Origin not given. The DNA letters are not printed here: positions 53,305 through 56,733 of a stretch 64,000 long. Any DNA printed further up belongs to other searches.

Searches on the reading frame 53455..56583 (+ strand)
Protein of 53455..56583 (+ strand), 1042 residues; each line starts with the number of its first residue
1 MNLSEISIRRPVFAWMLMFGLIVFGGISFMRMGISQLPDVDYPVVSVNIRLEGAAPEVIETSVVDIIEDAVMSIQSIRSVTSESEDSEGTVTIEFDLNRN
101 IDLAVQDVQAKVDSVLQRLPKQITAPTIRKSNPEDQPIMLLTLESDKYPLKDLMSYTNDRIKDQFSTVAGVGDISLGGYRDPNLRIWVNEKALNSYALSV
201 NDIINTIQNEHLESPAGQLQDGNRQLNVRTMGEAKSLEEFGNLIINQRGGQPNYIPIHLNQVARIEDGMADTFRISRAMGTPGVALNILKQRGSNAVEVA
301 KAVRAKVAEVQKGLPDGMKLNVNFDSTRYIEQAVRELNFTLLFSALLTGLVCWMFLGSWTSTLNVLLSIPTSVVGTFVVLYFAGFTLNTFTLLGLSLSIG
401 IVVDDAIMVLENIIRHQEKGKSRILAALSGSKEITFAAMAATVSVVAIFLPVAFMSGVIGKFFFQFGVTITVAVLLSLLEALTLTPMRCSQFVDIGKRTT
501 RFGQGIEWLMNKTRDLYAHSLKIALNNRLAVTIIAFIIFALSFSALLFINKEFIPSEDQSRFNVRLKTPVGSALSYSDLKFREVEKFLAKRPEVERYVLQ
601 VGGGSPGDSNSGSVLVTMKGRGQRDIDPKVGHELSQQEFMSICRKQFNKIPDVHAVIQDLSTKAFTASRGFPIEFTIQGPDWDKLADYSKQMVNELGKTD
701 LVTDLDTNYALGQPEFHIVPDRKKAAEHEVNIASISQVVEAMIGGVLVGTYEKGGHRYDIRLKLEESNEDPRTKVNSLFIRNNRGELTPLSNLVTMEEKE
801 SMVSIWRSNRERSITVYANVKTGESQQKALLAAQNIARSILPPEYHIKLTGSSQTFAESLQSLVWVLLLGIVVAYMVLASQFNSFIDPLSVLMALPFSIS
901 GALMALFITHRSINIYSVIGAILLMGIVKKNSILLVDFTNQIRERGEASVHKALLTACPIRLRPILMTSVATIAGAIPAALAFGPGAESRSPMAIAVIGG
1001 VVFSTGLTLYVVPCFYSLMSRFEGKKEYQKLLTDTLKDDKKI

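Call 61: search_protein_families(library=pfam, proteins=[window:53455-56583:+], max_evalue=0.00001)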
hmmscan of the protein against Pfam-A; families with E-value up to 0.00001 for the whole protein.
window:53455-56583:+ (1042 aa): 2 families
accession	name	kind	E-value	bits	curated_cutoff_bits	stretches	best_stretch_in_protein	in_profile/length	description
PF00873.25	ACR_tran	-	4.2e-278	925.7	28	1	4-1019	2-1020/1021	AcrB/AcrD/AcrF family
PF03176.21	MMPL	-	2.5e-06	27.1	20.5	0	814-1027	88-309/333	MMPL family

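Call 86: find_homologous_proteins(query=window:53455-56583:+, max_evalue=1e-100)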
Query window:53455-56583:+ (1042 aa): 7979 proteins with E <= 1e-100 among 8000 candidates; the best 120 are listed.
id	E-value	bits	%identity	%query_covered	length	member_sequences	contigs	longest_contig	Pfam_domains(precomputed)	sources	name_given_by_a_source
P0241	0.0e+0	2290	100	100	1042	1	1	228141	PF03176.22,PF00873.26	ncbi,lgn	-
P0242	0.0e+0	2075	89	100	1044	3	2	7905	PF03176.22,PF00873.26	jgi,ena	-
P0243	0.0e+0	2057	88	100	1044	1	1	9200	PF00873.26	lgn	-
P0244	0.0e+0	2034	87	100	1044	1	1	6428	PF00873.26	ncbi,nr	ncbi:MAG: efflux RND transporter permease subunit [Dehalococcoidales bacterium]|nr:efflux RND transp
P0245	0.0e+0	2030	88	100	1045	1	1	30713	PF03176.22,PF00873.26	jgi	jgi:hydrophobe/amphiphile efflux-1 (HAE1) family protein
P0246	0.0e+0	2028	88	100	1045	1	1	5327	PF03176.22,PF00873.26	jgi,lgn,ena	-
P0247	0.0e+0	2027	87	100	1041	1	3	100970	PF03176.22,PF00873.26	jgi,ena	-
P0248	0.0e+0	2020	87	100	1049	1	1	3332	PF03176.22,PF00873.26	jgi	jgi:HAE1 family hydrophobic/amphiphilic exporter-1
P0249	0.0e+0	2017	87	100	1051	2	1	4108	PF03176.22,PF00873.26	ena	-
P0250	0.0e+0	2015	86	100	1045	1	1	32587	PF03176.22,PF00873.26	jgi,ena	-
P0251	0.0e+0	2015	86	100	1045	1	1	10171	PF03176.22,PF00873.26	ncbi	-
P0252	0.0e+0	2011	87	99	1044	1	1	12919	PF03176.22,PF00873.26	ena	-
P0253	0.0e+0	2011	87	99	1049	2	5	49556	PF03176.22,PF00873.26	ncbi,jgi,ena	jgi:HAE1 family hydrophobic/amphiphilic exporter-1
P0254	0.0e+0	2010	86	100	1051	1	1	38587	PF03176.22,PF00873.26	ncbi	-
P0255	0.0e+0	2005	86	99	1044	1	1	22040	PF03176.22,PF00873.26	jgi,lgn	-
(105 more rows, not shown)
